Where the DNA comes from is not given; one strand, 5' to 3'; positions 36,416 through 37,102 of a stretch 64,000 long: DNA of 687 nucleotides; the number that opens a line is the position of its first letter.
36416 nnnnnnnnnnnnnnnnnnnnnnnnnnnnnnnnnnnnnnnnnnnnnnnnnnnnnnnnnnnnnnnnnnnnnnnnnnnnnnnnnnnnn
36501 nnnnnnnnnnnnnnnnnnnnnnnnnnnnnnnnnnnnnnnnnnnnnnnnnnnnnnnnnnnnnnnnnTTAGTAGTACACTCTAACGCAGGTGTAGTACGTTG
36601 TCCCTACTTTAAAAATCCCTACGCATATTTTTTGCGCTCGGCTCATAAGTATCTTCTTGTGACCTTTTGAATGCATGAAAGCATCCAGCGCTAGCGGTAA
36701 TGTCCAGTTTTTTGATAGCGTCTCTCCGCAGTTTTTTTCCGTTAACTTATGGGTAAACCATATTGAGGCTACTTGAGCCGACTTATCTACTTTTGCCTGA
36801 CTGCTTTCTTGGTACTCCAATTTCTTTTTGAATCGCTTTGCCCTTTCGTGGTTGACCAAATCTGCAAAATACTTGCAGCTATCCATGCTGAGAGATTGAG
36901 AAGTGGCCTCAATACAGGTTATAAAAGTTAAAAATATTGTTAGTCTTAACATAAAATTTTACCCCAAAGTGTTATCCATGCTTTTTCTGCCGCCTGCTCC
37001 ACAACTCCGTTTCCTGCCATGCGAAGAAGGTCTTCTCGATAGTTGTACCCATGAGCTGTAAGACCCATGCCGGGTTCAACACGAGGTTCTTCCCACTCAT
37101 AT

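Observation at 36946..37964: Two stop-free, same-strand, fully overlapping ~330-codon frames at the C5-methyltransferase locus, each with family-like motifs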

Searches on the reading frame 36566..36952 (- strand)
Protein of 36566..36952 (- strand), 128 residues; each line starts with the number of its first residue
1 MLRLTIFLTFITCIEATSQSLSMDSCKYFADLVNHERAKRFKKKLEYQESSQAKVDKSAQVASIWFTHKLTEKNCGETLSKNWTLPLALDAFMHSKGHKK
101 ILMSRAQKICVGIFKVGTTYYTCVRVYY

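Call 75: search_protein_families(library=phrogs, proteins=[window:36566-36952:-], max_evalue=0.00001)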
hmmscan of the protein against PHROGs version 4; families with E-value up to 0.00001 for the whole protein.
window:36566-36952:- (128 aa): 0 families
